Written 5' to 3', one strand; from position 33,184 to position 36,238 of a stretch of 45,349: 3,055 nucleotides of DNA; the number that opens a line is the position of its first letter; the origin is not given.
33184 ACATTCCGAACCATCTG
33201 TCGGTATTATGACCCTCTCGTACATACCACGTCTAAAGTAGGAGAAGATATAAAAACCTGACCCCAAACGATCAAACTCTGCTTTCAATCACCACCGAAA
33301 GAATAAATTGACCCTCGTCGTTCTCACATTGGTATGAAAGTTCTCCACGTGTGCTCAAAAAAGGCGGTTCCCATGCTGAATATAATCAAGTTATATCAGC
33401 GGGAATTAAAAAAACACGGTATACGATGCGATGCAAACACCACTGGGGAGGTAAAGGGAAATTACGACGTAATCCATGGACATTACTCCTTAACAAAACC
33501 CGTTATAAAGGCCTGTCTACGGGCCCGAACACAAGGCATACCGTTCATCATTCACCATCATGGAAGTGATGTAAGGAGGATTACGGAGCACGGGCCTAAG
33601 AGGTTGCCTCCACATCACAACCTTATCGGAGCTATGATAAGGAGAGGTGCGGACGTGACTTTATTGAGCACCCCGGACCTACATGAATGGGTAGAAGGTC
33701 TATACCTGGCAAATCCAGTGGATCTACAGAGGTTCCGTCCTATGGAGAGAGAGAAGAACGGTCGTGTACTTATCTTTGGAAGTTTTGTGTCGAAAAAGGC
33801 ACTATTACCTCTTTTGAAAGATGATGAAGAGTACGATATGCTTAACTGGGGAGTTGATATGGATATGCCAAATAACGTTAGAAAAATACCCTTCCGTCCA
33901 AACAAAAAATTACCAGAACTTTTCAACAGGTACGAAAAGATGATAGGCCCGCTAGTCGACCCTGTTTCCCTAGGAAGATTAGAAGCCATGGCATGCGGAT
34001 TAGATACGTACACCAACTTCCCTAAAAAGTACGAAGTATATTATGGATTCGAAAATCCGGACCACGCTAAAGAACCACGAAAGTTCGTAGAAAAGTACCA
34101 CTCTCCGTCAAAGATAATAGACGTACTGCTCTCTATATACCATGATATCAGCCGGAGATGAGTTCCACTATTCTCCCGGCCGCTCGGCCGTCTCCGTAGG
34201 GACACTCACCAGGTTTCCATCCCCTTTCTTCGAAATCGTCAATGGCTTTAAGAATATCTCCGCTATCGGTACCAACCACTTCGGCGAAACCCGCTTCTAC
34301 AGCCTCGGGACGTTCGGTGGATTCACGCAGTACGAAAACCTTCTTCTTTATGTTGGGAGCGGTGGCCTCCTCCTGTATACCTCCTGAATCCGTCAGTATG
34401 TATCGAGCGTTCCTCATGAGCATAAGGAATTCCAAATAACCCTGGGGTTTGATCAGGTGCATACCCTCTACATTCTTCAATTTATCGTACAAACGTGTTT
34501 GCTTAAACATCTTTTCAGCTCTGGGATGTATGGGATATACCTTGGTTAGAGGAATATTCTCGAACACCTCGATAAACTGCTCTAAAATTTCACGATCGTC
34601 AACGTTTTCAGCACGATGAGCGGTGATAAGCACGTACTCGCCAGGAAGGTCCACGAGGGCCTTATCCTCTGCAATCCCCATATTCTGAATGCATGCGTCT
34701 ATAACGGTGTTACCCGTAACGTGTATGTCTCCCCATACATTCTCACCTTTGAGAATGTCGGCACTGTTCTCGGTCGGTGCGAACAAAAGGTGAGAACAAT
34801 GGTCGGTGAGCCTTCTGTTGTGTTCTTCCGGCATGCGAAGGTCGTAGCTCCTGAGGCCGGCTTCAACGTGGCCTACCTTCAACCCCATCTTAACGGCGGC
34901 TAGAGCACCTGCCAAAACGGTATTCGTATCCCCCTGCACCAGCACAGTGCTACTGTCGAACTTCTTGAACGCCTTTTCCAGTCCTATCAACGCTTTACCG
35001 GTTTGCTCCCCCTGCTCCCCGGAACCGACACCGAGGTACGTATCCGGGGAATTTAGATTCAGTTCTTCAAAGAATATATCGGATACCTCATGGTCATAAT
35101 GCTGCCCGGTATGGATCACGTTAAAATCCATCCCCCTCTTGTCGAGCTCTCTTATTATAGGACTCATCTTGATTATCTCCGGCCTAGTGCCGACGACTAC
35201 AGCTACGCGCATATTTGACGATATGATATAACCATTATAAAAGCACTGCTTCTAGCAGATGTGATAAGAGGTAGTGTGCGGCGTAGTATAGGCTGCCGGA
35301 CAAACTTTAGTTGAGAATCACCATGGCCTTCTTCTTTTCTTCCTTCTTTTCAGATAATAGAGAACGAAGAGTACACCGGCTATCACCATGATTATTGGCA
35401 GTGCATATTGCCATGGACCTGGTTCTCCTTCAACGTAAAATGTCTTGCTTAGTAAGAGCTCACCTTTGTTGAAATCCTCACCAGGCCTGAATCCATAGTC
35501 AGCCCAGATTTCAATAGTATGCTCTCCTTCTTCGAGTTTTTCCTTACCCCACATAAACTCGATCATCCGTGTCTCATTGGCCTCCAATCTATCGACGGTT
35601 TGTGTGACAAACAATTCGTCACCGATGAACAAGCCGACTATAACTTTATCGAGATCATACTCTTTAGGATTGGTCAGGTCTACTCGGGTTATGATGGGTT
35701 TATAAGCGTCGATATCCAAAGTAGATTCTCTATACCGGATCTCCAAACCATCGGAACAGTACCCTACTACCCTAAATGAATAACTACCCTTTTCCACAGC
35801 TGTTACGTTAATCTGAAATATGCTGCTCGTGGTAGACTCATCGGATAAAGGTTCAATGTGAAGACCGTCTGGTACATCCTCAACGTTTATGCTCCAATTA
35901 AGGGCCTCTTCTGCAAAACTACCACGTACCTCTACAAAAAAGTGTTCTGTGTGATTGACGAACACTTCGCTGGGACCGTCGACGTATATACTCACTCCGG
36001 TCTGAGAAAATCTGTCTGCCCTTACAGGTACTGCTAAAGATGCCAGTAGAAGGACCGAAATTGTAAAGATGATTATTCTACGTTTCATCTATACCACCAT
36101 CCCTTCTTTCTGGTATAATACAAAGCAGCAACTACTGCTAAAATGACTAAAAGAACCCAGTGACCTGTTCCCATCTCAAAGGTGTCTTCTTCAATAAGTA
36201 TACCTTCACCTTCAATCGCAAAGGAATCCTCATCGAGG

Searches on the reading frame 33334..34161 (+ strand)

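Call 40: search_protein_families(library=pfam, proteins=[window:33334-34161:+], max_evalue=0.001)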
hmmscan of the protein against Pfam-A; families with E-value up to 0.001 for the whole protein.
window:33334-34161:+ (275 aa): 3 families
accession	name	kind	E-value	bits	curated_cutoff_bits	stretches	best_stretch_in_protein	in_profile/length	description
PF13439.12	Glyco_transf_4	-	4.6e-05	23.9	28.5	1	42-121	71-149/170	Glycosyltransferase Family 4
PF13579.12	Glyco_trans_4_4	-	0.00016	22.5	29.7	1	42-123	70-145/158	Glycosyl transferase 4-like domain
PF13477.12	Glyco_trans_4_2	-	0.0003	21.4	23.4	1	43-104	74-131/139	Glycosyl transferase 4-like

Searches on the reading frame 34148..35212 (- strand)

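Call 40: search_protein_families(library=pfam, proteins=[window:34148-35212:-], max_evalue=0.001)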
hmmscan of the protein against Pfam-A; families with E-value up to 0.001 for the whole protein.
window:34148-35212:- (354 aa): 1 family
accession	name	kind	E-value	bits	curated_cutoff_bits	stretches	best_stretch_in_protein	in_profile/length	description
PF02350.25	Epimerase_2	-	1.3e-101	340.4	30.6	1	22-352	2-346/347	UDP-N-acetylglucosamine 2-epimerase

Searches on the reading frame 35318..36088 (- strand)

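Call 42: search_protein_families(library=pfam, proteins=[window:35318-36088:-], max_evalue=0.001)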
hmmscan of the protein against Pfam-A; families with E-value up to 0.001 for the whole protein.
window:35318-36088:- (256 aa): 1 family
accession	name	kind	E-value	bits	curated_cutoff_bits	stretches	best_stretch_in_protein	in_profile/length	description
PF07705.17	CARDB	-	5.3e-05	23.8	22.7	0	140-198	29-85/101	CARDB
